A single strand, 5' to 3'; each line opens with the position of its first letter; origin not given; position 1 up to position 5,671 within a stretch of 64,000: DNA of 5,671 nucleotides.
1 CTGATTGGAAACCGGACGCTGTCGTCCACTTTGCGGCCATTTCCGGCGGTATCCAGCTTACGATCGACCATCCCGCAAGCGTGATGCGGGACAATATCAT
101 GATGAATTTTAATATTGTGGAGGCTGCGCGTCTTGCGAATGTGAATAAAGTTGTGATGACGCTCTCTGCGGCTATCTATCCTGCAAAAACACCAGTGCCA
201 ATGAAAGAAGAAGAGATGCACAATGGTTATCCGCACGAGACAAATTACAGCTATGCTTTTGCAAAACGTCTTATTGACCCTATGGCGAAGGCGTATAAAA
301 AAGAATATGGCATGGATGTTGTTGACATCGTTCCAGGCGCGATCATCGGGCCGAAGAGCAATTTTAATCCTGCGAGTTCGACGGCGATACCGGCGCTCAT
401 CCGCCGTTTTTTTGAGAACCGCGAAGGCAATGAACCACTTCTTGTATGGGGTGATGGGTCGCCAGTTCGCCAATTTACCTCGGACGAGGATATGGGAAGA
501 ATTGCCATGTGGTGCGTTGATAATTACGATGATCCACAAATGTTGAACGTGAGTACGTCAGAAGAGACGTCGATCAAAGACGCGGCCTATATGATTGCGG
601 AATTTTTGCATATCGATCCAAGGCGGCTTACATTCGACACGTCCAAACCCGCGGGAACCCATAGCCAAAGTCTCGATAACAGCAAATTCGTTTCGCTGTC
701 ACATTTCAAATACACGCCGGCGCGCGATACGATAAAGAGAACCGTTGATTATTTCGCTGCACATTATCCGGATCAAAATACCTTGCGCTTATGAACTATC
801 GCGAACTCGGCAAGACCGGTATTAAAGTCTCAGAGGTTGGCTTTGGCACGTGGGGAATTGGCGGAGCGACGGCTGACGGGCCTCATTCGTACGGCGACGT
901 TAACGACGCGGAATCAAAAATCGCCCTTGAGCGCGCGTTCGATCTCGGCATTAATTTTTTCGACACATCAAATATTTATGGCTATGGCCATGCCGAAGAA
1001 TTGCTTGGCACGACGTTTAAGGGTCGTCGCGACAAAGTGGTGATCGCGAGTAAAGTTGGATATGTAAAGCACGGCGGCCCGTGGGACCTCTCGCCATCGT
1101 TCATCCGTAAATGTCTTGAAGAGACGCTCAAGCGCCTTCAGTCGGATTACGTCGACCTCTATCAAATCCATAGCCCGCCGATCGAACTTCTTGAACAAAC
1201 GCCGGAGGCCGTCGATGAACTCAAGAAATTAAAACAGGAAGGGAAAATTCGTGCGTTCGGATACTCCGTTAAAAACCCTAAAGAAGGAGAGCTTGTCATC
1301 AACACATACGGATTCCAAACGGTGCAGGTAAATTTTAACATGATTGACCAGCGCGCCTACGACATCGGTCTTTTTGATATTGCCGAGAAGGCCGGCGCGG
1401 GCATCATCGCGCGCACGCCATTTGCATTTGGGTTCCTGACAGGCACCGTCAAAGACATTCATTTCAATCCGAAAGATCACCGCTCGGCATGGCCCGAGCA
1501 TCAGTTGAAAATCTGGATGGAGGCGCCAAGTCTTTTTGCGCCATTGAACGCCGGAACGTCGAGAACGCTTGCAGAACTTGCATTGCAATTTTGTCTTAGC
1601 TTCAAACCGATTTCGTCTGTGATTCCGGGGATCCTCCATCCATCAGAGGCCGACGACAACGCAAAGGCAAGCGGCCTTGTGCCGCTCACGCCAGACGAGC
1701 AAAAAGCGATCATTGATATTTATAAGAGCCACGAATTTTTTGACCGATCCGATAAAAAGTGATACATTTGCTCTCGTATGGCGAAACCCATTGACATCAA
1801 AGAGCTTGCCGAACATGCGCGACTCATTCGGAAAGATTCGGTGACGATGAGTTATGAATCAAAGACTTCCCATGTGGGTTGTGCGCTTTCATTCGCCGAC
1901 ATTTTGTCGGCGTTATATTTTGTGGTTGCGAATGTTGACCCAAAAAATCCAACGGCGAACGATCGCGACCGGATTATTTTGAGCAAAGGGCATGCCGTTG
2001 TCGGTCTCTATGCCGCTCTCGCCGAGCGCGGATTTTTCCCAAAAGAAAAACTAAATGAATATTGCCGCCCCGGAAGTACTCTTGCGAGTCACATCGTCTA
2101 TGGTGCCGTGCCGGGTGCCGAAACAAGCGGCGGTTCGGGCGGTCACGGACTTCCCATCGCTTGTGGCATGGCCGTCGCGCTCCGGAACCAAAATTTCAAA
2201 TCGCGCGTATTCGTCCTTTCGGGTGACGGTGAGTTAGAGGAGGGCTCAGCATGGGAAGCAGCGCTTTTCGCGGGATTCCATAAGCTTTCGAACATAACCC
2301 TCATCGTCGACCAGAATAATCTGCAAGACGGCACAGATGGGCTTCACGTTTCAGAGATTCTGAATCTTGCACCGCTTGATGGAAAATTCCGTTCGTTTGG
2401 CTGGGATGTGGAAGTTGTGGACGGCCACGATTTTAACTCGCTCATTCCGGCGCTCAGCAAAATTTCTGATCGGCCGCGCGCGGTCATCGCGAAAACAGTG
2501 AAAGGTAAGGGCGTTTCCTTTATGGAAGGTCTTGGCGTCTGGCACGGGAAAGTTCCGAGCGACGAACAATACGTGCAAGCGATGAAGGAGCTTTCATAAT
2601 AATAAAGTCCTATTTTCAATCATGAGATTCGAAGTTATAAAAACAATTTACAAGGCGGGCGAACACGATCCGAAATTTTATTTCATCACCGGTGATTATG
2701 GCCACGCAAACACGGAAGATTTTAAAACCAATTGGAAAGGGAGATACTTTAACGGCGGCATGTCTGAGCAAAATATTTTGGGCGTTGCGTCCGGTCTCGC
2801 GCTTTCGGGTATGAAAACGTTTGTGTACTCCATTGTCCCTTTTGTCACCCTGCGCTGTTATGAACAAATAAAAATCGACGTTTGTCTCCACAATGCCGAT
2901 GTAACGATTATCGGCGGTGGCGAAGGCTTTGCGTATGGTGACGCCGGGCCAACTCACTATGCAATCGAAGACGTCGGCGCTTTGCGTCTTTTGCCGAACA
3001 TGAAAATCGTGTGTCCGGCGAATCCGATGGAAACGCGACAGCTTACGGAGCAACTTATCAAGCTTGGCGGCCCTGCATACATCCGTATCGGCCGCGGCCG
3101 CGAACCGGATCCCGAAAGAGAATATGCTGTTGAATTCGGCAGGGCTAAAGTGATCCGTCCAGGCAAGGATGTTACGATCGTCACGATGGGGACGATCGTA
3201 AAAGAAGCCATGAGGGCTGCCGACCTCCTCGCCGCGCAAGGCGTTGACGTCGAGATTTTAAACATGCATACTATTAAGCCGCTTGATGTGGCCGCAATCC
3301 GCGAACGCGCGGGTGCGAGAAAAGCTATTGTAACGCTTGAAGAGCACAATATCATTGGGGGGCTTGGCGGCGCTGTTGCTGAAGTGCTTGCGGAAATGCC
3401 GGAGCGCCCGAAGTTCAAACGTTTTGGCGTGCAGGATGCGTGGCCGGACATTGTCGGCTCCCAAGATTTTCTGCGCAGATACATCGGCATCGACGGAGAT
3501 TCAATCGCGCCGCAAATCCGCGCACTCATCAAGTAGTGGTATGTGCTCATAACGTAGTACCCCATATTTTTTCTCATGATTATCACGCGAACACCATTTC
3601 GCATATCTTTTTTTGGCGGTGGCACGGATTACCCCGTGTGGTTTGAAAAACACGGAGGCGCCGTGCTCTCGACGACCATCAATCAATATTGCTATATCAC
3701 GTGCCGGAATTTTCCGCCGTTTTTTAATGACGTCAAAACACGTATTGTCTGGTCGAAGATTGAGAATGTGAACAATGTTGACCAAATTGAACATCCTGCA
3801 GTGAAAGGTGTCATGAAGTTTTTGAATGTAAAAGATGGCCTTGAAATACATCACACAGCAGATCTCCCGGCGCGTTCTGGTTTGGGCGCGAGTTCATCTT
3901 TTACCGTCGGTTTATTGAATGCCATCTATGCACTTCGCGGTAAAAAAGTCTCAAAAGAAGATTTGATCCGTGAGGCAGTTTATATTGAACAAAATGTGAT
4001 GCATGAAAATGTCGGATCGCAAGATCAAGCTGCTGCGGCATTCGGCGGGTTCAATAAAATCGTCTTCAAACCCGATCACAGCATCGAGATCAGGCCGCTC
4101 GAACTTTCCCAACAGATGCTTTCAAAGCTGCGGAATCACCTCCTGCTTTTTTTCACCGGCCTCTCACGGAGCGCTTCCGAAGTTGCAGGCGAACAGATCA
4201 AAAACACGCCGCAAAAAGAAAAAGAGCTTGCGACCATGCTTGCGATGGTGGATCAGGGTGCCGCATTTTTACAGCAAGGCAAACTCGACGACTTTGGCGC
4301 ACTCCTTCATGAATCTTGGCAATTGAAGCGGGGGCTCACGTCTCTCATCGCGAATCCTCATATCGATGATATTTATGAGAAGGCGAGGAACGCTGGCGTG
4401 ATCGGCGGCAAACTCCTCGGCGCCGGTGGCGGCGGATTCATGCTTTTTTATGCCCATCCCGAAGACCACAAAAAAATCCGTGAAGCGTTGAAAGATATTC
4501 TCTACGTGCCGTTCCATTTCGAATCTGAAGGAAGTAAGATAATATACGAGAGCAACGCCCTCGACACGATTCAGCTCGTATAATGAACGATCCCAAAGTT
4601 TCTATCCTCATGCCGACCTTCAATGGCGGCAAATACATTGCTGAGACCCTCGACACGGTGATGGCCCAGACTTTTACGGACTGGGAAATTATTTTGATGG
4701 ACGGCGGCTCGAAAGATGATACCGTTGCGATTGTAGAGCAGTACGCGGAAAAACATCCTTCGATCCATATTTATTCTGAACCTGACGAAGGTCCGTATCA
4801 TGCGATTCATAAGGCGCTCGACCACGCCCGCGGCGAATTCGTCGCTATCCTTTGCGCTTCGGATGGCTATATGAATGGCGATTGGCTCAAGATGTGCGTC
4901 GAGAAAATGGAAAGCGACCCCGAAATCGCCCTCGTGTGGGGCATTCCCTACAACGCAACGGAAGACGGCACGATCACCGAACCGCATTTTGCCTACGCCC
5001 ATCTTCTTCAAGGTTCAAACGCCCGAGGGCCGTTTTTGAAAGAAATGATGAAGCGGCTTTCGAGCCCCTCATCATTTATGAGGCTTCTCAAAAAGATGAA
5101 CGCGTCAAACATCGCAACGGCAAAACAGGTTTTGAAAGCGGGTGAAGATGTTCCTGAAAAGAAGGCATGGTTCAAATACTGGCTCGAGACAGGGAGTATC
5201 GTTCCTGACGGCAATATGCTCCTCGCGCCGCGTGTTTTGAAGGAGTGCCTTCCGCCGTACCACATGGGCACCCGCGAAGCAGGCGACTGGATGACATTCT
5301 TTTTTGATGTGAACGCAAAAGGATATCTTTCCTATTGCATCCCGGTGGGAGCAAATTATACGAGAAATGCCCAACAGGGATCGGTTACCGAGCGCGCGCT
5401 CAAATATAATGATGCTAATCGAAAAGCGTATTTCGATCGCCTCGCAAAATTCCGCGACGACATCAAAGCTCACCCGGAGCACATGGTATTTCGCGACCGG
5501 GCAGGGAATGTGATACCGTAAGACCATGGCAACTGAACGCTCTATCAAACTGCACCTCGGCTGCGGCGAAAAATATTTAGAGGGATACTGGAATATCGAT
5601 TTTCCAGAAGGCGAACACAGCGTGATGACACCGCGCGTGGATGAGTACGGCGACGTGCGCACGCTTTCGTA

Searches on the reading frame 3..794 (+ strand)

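Call 35: search_protein_families(library=pfam, proteins=[window:3-794:+], max_evalue=0.001)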
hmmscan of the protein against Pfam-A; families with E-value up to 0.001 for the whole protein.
window:3-794:+ (263 aa): 2 families
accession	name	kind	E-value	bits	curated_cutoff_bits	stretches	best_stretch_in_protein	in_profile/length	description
PF01370.27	Epimerase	-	4.2e-36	125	20.9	1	3-183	64-239/240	NAD dependent epimerase/dehydratase family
PF16363.11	GDP_Man_Dehyd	-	5.8e-18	65.9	27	1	3-199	75-263/332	GDP-mannose 4,6 dehydratase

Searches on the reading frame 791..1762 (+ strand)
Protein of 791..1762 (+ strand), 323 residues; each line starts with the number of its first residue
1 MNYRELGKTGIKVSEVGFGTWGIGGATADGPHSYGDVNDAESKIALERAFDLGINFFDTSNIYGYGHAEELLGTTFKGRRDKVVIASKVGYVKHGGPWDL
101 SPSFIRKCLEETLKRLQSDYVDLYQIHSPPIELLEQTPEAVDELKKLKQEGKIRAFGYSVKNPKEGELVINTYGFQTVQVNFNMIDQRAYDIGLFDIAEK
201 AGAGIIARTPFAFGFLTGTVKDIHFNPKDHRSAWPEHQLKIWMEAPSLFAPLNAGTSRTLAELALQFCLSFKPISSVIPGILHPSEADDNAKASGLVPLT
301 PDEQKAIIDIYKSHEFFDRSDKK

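Call 35: search_protein_families(library=pfam, proteins=[window:791-1762:+], max_evalue=0.001)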
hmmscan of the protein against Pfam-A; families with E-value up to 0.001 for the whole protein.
window:791-1762:+ (323 aa): 1 family
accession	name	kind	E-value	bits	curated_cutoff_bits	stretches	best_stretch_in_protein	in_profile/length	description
PF00248.27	Aldo_ket_red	-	4.4e-55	187.2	24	1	15-309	1-288/291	Aldo/keto reductase family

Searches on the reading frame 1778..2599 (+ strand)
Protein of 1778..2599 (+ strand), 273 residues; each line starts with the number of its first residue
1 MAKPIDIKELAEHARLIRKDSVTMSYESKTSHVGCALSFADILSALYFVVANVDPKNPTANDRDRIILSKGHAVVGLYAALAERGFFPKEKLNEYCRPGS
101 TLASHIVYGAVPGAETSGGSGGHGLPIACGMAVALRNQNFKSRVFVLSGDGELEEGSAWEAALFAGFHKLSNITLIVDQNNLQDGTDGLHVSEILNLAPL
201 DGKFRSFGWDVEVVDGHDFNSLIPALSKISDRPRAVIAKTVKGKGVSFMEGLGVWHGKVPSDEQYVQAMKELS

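Call 35: search_protein_families(library=pfam, proteins=[window:1778-2599:+], max_evalue=0.001)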
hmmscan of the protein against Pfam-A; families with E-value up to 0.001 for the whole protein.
window:1778-2599:+ (273 aa): 3 families
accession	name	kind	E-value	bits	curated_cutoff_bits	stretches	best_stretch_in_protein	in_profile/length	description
PF00456.26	Transketolase_N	-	7.1e-33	114.4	22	1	10-270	5-272/334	Transketolase, thiamine diphosphate binding domain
PF13292.11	DXP_synthase_N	-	4.5e-07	29.9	21.2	0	123-181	115-172/274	1-deoxy-D-xylulose-5-phosphate synthase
PF00676.26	E1_dh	-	4.3e-05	23.1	22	1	124-181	106-161/300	Dehydrogenase E1 component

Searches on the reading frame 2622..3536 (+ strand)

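Call 35: search_protein_families(library=pfam, proteins=[window:2622-3536:+], max_evalue=0.001)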
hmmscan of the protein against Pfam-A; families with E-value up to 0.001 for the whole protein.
window:2622-3536:+ (304 aa): 4 families
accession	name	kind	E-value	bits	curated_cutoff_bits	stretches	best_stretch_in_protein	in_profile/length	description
PF02780.25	Transketolase_C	-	5.3e-28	97.9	25.9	1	173-295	1-124/124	Transketolase, C-terminal domain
PF02779.29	Transket_pyr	-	2.6e-25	89.5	27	1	11-159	15-170/174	Transketolase, pyrimidine binding domain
PF17147.9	PFOR_II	-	1.3e-07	32.4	27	1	183-262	2-81/102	Pyruvate:ferredoxin oxidoreductase core domain II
PF22613.1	Transketolase_C_1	-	0.00021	21.9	27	1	182-221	12-51/113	Transketolase-like TK C-terminal domain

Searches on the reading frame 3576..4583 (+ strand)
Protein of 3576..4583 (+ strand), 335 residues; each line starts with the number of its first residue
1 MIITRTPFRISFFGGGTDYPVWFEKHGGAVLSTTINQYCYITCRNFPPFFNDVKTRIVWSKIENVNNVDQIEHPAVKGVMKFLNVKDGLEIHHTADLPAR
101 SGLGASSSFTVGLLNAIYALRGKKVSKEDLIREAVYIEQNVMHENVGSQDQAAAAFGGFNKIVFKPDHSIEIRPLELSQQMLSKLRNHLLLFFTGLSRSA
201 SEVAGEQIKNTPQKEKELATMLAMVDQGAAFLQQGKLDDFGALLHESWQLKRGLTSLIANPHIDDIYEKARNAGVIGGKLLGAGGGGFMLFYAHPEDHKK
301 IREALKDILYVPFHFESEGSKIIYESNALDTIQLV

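Call 35: search_protein_families(library=pfam, proteins=[window:3576-4583:+], max_evalue=0.001)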
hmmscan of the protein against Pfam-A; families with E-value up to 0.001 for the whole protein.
window:3576-4583:+ (335 aa): 2 families
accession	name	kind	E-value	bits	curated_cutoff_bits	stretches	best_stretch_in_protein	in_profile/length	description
PF00288.32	GHMP_kinases_N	-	1.9e-15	57.3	22.3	1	77-158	4-87/87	GHMP kinases N terminal domain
PF08544.19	GHMP_kinases_C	-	2.3e-11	44.4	21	1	232-307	5-81/85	GHMP kinases C terminal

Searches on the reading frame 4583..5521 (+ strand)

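Call 35: search_protein_families(library=pfam, proteins=[window:4583-5521:+], max_evalue=0.001)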
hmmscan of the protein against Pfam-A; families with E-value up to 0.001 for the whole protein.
window:4583-5521:+ (312 aa): 3 families
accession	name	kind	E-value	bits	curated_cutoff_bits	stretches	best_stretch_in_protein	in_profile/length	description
PF00535.33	Glycos_transf_2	-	1.4e-28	100.4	23.3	1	7-137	1-131/168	Glycosyl transferase family 2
PF13641.12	Glyco_tranf_2_3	-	6e-07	30.2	27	1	4-93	1-96/230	Glycosyltransferase like family 2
PF10111.15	Glyco_tranf_2_2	-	0.00012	22.1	27.3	1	15-127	11-129/276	Glycosyltransferase like family 2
